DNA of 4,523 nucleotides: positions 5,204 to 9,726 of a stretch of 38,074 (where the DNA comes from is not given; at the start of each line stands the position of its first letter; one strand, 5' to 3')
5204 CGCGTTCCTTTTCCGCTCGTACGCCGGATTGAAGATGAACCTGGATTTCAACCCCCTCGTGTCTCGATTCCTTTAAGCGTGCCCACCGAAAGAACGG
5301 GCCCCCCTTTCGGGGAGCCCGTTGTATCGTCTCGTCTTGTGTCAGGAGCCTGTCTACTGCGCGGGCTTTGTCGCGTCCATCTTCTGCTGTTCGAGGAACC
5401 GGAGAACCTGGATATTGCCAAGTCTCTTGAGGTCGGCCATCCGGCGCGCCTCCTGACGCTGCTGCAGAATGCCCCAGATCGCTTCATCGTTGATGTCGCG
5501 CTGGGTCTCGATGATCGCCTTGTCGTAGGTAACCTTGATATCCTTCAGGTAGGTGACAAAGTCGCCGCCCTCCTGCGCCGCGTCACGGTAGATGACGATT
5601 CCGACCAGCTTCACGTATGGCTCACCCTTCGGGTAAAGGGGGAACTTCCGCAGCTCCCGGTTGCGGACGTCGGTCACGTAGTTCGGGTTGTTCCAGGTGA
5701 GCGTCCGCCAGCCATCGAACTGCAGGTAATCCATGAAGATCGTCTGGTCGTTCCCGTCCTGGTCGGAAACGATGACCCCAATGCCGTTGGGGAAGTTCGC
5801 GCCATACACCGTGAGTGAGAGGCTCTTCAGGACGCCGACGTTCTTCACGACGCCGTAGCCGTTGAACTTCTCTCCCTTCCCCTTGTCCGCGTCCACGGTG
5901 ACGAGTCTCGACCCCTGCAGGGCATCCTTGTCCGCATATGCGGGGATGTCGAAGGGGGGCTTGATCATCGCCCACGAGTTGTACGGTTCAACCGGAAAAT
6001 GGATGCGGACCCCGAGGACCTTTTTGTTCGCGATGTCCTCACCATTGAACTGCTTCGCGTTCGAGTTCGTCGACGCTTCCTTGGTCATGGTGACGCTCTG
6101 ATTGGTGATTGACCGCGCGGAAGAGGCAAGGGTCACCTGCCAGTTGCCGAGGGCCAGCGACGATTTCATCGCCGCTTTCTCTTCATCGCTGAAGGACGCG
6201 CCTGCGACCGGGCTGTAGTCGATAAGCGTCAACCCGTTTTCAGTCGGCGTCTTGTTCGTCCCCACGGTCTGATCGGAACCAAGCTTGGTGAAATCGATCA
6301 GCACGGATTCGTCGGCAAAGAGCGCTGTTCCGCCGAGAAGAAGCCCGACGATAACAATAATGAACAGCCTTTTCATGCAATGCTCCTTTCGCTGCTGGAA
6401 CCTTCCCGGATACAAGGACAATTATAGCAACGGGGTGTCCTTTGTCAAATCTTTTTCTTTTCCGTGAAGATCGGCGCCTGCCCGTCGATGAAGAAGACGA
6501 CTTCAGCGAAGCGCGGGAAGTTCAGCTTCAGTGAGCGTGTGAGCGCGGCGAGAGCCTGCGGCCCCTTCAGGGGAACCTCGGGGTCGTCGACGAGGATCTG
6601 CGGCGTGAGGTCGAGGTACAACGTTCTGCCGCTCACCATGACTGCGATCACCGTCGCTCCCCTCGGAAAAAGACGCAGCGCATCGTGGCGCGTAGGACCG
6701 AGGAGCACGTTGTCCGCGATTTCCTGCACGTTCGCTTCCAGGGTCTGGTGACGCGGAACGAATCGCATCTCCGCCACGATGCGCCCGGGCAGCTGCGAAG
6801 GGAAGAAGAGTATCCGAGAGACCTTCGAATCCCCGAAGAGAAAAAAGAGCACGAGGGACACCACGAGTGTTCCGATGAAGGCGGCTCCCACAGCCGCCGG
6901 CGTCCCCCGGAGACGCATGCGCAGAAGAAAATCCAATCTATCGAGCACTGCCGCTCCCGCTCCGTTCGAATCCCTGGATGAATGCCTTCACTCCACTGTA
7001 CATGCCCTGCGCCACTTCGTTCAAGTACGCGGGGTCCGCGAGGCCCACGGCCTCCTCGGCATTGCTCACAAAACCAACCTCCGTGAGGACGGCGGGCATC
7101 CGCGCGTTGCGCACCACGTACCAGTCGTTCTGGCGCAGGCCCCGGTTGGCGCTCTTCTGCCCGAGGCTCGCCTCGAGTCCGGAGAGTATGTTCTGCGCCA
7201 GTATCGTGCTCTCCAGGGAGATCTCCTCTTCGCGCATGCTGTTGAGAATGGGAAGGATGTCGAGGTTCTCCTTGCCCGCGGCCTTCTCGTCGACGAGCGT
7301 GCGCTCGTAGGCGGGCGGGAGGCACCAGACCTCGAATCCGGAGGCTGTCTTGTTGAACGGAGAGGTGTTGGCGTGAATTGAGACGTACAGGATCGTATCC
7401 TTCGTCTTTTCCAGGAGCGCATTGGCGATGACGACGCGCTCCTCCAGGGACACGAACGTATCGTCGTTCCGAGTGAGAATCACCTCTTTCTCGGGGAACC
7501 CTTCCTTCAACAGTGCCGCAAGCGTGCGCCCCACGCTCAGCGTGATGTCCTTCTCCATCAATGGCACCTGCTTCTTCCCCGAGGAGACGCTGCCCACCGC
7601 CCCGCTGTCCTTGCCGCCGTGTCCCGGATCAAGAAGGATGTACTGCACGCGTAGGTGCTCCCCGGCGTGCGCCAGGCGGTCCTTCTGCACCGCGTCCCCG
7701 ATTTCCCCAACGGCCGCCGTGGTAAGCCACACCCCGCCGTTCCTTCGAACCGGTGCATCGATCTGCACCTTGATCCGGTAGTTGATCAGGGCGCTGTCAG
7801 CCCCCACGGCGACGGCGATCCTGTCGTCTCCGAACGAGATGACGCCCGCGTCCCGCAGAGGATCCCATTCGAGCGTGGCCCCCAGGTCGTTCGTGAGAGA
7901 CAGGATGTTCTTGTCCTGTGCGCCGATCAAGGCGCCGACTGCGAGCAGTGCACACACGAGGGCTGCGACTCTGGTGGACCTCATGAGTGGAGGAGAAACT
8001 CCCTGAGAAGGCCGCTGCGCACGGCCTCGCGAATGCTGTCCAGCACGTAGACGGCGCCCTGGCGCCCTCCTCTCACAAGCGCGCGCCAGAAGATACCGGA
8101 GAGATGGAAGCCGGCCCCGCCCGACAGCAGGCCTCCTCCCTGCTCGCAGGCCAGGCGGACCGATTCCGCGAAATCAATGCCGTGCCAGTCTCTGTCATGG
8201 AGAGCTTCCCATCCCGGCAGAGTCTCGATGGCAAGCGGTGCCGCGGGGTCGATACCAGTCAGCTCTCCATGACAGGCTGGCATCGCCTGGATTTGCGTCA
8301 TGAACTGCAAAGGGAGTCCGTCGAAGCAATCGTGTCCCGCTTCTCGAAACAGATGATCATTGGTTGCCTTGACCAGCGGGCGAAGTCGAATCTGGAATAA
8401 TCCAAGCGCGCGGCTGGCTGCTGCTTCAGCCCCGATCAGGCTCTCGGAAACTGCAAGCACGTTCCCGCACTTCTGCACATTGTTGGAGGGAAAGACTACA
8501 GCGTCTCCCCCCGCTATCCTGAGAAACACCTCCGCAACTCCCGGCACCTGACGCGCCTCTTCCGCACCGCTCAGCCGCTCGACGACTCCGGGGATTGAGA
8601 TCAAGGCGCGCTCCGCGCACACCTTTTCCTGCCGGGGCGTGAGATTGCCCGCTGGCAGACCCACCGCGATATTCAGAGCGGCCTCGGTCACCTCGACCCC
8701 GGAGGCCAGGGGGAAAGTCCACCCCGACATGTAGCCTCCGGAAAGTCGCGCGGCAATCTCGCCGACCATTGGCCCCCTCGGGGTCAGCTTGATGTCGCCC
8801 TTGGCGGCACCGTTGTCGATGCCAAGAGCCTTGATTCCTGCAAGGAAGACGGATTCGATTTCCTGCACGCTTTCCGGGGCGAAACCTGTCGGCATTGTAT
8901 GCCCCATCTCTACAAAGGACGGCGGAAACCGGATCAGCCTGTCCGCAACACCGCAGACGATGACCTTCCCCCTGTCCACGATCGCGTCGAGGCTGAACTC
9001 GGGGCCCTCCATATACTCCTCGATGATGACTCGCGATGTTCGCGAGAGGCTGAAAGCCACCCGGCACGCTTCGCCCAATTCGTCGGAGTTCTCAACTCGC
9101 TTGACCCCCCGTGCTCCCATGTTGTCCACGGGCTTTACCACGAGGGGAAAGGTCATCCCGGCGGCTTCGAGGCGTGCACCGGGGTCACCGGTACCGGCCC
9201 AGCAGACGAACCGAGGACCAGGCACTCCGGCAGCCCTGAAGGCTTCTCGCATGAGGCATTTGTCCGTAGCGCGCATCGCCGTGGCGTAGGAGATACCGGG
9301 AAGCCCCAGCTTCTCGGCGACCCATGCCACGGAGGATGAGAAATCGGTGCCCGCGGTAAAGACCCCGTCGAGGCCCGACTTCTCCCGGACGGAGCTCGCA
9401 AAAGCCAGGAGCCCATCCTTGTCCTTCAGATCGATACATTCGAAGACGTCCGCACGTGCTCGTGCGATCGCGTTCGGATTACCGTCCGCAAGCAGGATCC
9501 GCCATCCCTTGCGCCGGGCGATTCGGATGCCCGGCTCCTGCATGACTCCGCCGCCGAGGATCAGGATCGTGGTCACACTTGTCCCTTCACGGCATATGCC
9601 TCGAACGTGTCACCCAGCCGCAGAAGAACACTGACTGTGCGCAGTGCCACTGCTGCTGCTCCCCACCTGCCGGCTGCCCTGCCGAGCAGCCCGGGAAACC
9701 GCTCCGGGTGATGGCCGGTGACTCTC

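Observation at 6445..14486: Seven-gene overlap-coupled operon joining nucleotide-sugar/radical-SAM enzymes to a peptidoglycan amidase, directly upstream of flaA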

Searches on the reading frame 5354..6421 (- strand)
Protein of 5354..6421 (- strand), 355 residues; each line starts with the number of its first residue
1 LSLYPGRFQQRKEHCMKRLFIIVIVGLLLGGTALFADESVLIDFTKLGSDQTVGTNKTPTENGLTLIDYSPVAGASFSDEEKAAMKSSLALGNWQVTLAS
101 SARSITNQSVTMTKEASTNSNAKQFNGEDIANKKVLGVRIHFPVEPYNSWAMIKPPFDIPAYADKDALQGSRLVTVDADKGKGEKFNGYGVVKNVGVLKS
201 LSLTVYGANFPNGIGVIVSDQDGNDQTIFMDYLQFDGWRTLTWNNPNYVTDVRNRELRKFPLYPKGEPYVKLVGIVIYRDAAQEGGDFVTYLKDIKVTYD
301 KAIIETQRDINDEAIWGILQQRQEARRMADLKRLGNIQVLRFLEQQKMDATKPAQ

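Call 4: search_protein_families(library=pfam, proteins=[window:5354-6421:-], max_evalue=0.01)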
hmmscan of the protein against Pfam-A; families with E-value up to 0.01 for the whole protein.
window:5354-6421:- (355 aa): 1 family
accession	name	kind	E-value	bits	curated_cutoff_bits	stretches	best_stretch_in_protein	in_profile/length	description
PF04620.18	FlaA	-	3e-73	246.7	25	1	61-307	4-229/230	Flagellar filament outer layer protein Flaa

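Call 5: search_protein_families(library=ncbifam, proteins=[window:5354-6421:-], max_evalue=0.01)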
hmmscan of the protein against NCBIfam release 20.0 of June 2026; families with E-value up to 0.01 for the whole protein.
window:5354-6421:- (355 aa): 2 families
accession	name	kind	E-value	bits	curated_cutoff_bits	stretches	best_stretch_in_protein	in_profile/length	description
NF047846.1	FlagFilOutFlaA2Lepto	equivalog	4.4e-07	29.5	440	1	196-302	120-218/231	flagellar filament outer layer protein FlaA2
NF047845.1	FlagFilOutFlaA1Lepto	equivalog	3.2e-06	26.8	500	1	128-251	113-227/306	flagellar filament outer layer protein FlaA1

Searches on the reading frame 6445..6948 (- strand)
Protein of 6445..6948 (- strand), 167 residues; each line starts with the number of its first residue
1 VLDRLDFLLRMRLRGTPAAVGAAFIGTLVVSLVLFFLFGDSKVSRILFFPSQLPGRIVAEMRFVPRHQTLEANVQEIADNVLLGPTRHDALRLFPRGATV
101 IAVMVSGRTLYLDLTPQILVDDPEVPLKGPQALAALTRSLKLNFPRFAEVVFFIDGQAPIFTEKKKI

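Call 4: search_protein_families(library=pfam, proteins=[window:6445-6948:-], max_evalue=0.01)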
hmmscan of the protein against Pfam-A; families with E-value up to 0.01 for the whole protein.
window:6445-6948:- (167 aa): 0 families

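Call 5: search_protein_families(library=ncbifam, proteins=[window:6445-6948:-], max_evalue=0.01)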
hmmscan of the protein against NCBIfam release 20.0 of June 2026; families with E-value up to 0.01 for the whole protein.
window:6445-6948:- (167 aa): 0 families

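Call 33: search_protein_families(library=pfam, alignment_id=A2, max_evalue=1)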
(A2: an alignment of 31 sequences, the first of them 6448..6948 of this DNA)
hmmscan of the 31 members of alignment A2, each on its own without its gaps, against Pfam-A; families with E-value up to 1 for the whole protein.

A. member 1, window:6448-6948:- (167 aa): 0 families

B. families by the number of members that match (of 31 scanned): 7 families
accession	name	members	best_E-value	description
PF10646.14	Germane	25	6.4e-13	Sporulation and spore germination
PF02144.21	Rad1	1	0.0072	Repair protein Rad1/Rec1/Rad17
PF19184.5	DUF5866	1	0.012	Family of unknown function (DUF5866)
PF16344.10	FecR_C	1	0.13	FecR, C-terminal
PF04689.18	S1FA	1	0.19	DNA binding protein S1FA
PF11674.13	DUF3270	1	0.21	Protein of unknown function (DUF3270)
PF20485.3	DUF6724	1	0.54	Family of unknown function (DUF6724)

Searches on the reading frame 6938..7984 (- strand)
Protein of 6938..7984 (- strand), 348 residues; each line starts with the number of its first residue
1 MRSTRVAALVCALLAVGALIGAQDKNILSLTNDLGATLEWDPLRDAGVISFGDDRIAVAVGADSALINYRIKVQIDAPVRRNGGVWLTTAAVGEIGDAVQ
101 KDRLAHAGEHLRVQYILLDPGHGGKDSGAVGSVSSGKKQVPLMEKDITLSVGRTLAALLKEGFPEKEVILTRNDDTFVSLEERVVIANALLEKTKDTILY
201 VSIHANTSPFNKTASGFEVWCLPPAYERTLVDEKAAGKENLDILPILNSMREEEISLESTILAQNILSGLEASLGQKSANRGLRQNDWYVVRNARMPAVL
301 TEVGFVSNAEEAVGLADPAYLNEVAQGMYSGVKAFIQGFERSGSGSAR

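Call 4: search_protein_families(library=pfam, proteins=[window:6938-7984:-], max_evalue=0.01)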
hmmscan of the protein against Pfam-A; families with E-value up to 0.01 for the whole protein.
window:6938-7984:- (348 aa): 2 families
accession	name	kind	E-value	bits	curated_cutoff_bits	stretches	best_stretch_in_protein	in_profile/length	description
PF01520.23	Amidase_3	-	4.7e-45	154.2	27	1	116-333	1-173/174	N-acetylmuramoyl-L-alanine amidase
PF07833.16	Cu_amine_oxidN1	-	6.9e-05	23.2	24.2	1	30-95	27-92/108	Copper amine oxidase N-terminal domain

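Call 5: search_protein_families(library=ncbifam, proteins=[window:6938-7984:-], max_evalue=0.01)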
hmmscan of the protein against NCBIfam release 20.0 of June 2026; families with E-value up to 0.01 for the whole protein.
window:6938-7984:- (348 aa): 5 families
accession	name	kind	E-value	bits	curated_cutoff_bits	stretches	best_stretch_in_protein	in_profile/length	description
TIGR02883.1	spore_cwlD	equivalog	2.7e-25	89.6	221.55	2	258-335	113-189/189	N-acetylmuramoyl-L-alanine amidase CwlD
NF038267.1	amidase_AmiC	exception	1.6e-22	79.8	700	2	100-222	174-281/407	N-acetylmuramoyl-L-alanine amidase AmiC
NF007751.0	PRK10431.1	equivalog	1.2e-20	73.4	532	2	115-222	193-286/445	N-acetylmuramoyl-L-alanine amidase AmiB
NF007652.1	PRK10319.1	equivalog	1.8e-20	73.4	400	2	114-217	58-150/291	N-acetylmuramoyl-L-alanine amidase AmiA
NF038140.1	amidase_Rv3717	exception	1.3e-07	31.2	335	0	286-337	181-232/233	Rv3717 family N-acetylmuramoyl-L-alanine amidase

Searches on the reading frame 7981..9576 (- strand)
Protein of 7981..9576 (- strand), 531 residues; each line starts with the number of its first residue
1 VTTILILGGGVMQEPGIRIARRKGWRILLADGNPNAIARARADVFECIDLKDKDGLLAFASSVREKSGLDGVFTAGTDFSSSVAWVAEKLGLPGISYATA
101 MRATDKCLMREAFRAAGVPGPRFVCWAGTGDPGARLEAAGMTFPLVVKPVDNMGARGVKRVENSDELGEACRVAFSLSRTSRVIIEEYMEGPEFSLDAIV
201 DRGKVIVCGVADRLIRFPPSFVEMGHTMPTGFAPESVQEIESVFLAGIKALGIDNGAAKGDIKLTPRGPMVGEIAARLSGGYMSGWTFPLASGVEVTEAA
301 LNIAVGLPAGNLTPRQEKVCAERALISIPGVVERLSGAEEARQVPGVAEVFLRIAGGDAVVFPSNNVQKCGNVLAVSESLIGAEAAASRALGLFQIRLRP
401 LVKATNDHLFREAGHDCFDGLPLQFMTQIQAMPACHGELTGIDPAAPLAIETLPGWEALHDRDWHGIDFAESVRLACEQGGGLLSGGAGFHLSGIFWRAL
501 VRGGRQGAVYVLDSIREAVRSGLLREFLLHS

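Call 4: search_protein_families(library=pfam, proteins=[window:7981-9576:-], max_evalue=0.01)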
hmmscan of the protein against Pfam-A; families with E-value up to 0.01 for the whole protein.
window:7981-9576:- (531 aa): 9 families
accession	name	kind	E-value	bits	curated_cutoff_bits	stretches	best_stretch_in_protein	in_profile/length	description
PF13535.11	ATP-grasp_4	-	3e-15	56.7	27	1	142-281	2-155/160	ATP-grasp domain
PF18603.7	LAL_C2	-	9.3e-15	55.1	29.4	1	328-398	6-77/78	L-amino acid ligase C-terminal domain 2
PF02655.19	ATP-grasp_3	-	4.1e-09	37.2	23.2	1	103-280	1-159/160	ATP-grasp domain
PF07478.18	Dala_Dala_lig_C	-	1.4e-07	31.7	24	1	138-210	32-101/204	D-ala D-ala ligase C-terminus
PF18130.6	ATPgrasp_N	-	6.4e-07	30.3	27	1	20-94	4-81/81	ATP-grasp N-terminal domain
PF01071.24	GARS_A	-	6.2e-06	26.6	27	1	104-211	1-111/194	Phosphoribosylglycinamide synthetase, ATP-grasp (A) domain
PF02786.22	CPSase_L_D2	-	2.2e-05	24.5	19.8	1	134-201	30-102/211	Carbamoyl-phosphate synthase L chain, ATP binding domain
PF15632.11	ATPgrasp_Ter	-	0.00038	20.7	29.1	0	182-207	4-29/131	ATP-grasp in the biosynthetic pathway with Ter operon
PF22660.2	RS_preATP-grasp-like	-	0.009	16.8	27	0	1-63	1-63/98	Ribonucleotide synthetase preATP-grasp domain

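Call 5: search_protein_families(library=ncbifam, proteins=[window:7981-9576:-], max_evalue=0.01)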
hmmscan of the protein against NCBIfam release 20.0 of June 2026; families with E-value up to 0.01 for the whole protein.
window:7981-9576:- (531 aa): 44 families (the best 25 are shown)
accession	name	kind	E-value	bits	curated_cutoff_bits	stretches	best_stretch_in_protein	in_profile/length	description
NF002563.0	PRK02186.1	subfamily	3.8e-35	121.4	625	1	49-398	54-396/890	argininosuccinate lyase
NF005543.0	PRK07206.1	subfamily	5.9e-16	58.1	302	1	101-305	104-314/416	hypothetical protein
TIGR03909.1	pyrrolys_PylC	equivalog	3.8e-12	45.6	248.3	1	5-205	3-183/374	3-methylornithine--L-lysine ligase PylC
TIGR01205.1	D_ala_D_alaTIGR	subfamily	1.9e-10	40.2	245.65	1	97-200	98-202/318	D-alanine--D-alanine ligase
NF002378.0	PRK01372.1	subfamily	2.2e-10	39.7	243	1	102-202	97-192/305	D-alanine--D-alanine ligase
NF009405.0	PRK12767.1-4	equivalog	2e-08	33.6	390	1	97-282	104-270/320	carbamoyl phosphate synthase-like protein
NF003671.0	PRK05294.1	equivalog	2.4e-08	32.1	599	1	94-212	655-772/1058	carbamoyl-phosphate synthase large subunit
NF000091.3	D_ala_D_ser_VanG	exception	9.8e-08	31.2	495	1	103-210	133-238/344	D-alanine--D-serine ligase VanG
TIGR01369.1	CPSaseII_lrg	equivalog_domain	1.6e-07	29.4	1027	1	134-212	696-775/1052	carbamoyl-phosphate synthase (glutamine-hydrolyzing) large subunit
NF002527.0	PRK01966.1-3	equivalog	1.8e-07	30.7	310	1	103-208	116-220/332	D-alanine--D-alanine ligase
TIGR00877.1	purD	equivalog_domain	9.4e-07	28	288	1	97-211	96-213/425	phosphoribosylamine--glycine ligase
NF000206.1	D_ala_D_lac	equivalog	9.6e-07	28.1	550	1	99-213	126-233/342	D-alanine--(R)-lactate ligase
NF041595.1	dap_A_syn_DdaF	equivalog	9.8e-07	27.8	840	1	141-281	150-295/424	dapdiamide A synthase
NF053745.1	AAntcapLigBacD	equivalog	1.4e-06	27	850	1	72-166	103-195/471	alanine--anticapsin ligase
NF006766.0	PRK09288.1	equivalog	1.9e-06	26.9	339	1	2-190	13-199/396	formate-dependent phosphoribosylglycinamide formyltransferase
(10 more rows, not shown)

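Call 38: search_solved_structures(query=window:7981-9576:-, max_evalue=0.001, show_alignments=1)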
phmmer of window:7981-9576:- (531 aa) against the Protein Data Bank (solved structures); distinct sequences matched with E-value up to 0.001: 28.
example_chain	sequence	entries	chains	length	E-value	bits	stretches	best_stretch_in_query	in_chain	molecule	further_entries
3vot_A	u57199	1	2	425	2.1e-20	75.9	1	67-358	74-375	L-amino acid ligase, BL00235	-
4dim_A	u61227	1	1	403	1e-15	60.5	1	4-281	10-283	Phosphoribosylglycinamide synthetase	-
1bxr_A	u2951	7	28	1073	5.8e-12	48.1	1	21-308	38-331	CARBAMOYL-PHOSPHATE SYNTHASE | CARBAMOYL PHOSPHATE SYNTHETASE: LARGE SUBUNIT | CARBAMOYL PHOSPHATE SYNTHETASE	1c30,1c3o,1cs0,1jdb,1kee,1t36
1ce8_A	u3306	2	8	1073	1.4e-11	46.8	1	134-308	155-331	PROTEIN (CARBAMOYL-PHOSPHATE SYNTHASE) | carbamoyl phosphate synthetase large chain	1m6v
4wd3_A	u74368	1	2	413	1.4e-11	46.8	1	85-360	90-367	L-amino acid ligase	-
1a9x_A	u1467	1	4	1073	1.8e-10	43.2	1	134-308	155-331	CARBAMOYL PHOSPHATE SYNTHETASE (LARGE CHAIN)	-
30vh_A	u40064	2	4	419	9.2e-10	40.8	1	75-282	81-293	L-amino acid ligase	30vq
8evy_B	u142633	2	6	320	4.5e-09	38.5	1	87-262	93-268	D-alanine--D-alanine ligase B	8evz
3wo1_A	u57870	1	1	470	4.3e-08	35.3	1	60-283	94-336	Alanine-anticapsin ligase BacD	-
3wnz_A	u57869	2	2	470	6.5e-08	34.7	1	61-283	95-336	Alanine-anticapsin ligase BacD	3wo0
3vmm_A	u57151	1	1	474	6.8e-08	34.6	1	61-283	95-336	Alanine-anticapsin ligase BacD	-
4fu0_A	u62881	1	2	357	8.2e-07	31.1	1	84-276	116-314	D-alanine--D-alanine ligase 7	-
4ffl_A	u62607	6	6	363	1.2e-06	30.5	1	1-122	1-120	PylC | Putative uncharacterized protein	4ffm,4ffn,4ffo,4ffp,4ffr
2yrw_A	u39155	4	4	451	1.7e-06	30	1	26-277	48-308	Phosphoribosylglycinamide synthetase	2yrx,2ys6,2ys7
3se7_A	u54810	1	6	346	1.8e-06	29.9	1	82-216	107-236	VanA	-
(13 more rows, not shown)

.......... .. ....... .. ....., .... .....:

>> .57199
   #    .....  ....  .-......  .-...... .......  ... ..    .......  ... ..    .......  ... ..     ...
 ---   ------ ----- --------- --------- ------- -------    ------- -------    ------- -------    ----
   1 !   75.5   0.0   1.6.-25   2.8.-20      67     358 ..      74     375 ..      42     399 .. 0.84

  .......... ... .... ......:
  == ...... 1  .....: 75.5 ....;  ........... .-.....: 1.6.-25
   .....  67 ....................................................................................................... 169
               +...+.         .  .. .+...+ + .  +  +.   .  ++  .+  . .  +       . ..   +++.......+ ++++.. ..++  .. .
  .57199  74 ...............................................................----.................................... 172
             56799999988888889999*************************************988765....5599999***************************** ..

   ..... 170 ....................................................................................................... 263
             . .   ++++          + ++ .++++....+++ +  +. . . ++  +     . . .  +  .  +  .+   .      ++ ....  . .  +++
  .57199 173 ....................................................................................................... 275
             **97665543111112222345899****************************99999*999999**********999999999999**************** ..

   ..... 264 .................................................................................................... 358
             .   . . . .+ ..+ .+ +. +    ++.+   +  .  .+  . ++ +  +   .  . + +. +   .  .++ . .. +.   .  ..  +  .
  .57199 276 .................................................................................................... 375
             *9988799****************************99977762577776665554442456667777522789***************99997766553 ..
